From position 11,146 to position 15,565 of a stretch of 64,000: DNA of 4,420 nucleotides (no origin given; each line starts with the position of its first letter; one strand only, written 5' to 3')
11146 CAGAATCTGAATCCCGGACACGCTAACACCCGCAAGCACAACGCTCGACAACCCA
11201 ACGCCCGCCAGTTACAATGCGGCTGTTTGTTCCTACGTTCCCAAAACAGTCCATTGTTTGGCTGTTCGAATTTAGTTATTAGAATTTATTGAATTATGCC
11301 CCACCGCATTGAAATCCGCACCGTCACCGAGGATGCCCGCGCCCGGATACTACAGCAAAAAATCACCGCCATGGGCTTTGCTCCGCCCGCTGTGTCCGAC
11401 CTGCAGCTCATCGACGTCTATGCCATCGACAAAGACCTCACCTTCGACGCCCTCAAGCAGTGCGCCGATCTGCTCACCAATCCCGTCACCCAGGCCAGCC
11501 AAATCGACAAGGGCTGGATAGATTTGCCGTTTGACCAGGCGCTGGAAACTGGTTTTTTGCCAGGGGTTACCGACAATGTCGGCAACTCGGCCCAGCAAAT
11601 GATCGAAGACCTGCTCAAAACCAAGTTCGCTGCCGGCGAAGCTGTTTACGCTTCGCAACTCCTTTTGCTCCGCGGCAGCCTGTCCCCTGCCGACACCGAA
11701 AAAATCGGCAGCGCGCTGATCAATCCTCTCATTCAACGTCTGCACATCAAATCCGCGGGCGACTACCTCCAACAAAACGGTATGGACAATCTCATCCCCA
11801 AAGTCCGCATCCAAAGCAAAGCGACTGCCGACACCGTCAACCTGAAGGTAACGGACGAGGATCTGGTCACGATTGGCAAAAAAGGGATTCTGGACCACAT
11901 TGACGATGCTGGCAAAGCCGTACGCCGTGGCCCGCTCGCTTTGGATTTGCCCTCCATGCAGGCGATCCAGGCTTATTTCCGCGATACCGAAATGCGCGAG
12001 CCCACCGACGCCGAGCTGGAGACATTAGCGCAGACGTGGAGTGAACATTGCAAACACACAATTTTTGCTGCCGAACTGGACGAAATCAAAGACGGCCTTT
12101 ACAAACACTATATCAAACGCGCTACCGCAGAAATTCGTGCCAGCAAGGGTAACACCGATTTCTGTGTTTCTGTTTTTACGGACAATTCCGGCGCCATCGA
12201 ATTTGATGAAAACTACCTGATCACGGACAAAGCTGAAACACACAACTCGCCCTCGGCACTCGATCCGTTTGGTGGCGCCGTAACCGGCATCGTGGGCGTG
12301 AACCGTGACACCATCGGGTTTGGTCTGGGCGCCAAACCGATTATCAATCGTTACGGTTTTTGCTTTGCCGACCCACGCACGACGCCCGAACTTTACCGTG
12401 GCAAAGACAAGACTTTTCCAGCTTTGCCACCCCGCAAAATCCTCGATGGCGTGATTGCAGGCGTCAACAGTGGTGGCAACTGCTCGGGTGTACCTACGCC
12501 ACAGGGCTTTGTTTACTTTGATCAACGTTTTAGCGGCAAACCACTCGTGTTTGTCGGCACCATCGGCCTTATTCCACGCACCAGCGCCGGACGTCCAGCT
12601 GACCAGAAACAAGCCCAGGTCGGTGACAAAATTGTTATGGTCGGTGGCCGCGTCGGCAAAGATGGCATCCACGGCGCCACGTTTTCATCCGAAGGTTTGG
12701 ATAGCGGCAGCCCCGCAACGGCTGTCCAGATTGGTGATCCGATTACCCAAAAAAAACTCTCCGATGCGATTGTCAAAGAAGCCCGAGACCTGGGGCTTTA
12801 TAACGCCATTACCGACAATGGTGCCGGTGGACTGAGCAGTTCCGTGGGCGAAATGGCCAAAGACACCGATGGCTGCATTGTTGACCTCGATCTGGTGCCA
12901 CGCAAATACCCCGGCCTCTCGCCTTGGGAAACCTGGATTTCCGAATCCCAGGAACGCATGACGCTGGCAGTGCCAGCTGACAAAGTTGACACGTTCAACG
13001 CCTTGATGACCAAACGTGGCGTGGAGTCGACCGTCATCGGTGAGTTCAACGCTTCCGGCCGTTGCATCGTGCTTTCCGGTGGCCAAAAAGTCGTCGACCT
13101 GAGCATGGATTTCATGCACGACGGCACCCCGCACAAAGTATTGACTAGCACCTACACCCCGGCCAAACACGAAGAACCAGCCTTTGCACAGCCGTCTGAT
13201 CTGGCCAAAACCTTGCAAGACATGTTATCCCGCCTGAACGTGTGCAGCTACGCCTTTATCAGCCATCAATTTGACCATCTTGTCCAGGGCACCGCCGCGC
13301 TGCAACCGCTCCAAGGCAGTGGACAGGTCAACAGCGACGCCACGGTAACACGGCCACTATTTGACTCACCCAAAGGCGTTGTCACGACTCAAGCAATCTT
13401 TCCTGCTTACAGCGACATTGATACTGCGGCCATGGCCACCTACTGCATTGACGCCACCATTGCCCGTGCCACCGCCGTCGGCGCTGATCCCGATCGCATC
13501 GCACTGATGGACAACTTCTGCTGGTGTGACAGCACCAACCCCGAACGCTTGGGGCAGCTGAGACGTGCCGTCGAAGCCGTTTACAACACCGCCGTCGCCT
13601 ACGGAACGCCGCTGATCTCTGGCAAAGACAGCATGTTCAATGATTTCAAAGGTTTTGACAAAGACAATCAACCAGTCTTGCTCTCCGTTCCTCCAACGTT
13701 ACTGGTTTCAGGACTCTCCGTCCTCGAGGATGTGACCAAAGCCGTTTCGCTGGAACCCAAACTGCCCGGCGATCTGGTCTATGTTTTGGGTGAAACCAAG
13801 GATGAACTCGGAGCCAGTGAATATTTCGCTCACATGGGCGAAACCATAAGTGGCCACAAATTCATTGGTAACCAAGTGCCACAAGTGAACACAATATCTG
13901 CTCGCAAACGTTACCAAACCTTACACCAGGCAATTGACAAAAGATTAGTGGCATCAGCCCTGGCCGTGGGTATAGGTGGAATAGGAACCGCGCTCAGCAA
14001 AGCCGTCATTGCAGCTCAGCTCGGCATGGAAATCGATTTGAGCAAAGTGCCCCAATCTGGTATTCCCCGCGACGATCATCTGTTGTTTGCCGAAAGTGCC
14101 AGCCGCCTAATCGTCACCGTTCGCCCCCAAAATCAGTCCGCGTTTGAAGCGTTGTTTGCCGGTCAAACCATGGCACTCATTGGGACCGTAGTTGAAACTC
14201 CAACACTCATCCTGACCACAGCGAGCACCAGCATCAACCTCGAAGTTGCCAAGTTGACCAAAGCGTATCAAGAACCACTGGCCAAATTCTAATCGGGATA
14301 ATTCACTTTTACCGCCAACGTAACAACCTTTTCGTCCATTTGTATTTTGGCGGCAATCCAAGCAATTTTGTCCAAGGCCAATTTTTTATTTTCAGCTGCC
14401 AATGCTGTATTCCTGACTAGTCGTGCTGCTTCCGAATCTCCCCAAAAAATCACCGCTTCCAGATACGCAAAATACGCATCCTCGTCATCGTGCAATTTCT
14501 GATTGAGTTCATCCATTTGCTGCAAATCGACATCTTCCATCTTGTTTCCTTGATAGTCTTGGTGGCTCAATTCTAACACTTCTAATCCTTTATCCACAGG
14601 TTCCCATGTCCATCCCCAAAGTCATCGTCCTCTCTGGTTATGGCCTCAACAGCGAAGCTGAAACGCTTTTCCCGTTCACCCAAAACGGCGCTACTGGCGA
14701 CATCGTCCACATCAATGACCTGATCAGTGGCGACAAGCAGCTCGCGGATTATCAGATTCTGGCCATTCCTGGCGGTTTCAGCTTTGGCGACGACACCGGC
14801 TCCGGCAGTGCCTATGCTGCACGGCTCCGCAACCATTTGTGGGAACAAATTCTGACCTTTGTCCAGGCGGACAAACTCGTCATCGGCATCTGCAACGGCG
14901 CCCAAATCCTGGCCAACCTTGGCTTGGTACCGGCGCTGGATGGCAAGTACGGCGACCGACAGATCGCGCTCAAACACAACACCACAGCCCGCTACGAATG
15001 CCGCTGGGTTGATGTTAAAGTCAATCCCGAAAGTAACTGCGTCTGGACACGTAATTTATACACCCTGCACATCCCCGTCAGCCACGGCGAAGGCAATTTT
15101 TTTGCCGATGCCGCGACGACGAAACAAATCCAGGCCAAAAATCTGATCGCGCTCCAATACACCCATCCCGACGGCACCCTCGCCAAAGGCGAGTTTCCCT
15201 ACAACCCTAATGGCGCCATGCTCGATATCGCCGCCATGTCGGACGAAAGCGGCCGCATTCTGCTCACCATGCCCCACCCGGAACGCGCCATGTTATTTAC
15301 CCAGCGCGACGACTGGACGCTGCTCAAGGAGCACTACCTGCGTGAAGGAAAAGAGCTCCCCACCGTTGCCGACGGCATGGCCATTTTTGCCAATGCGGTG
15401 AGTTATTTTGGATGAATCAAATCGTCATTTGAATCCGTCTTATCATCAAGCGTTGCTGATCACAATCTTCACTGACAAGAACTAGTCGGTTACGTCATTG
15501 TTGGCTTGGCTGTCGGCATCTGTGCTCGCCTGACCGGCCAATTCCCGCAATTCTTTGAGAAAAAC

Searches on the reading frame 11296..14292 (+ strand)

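Call 56: search_protein_families(library=pfam, proteins=[window:11296-14292:+], max_evalue=0.001)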
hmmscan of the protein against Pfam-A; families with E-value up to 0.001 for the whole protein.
window:11296-14292:+ (998 aa): 3 families
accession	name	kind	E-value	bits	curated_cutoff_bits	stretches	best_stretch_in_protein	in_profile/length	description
PF02769.27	AIRS_C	-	1.1e-46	159.3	23.1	2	441-590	1-151/156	AIR synthase related protein, C-terminal domain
PF00586.29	AIRS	-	9e-14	52.3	24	1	296-426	2-112/112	AIR synthase related protein, N-terminal domain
PF18072.6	FGAR-AT_linker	-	1.1e-12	48.7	26.6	1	212-254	8-49/50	Formylglycinamide ribonucleotide amidotransferase linker domain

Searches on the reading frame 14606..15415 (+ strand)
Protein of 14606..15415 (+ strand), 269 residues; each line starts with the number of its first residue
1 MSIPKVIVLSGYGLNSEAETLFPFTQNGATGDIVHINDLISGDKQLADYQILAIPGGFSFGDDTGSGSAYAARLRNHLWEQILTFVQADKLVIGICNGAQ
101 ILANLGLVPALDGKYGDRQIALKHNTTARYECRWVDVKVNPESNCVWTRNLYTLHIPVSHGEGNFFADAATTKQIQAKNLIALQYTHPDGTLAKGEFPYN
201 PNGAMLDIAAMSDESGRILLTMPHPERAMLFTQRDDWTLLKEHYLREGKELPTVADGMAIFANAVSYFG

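Call 56: search_protein_families(library=pfam, proteins=[window:14606-15415:+], max_evalue=0.001)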
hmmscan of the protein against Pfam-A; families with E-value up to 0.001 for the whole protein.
window:14606-15415:+ (269 aa): 2 families
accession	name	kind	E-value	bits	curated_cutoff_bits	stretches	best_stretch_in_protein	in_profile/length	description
PF13507.12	GATase_5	-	3.7e-77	259.4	27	1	4-268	2-260/260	CobB/CobQ-like glutamine amidotransferase domain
PF01965.30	DJ-1_PfpI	-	0.00011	22.5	26.6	1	39-109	52-114/165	DJ-1/PfpI family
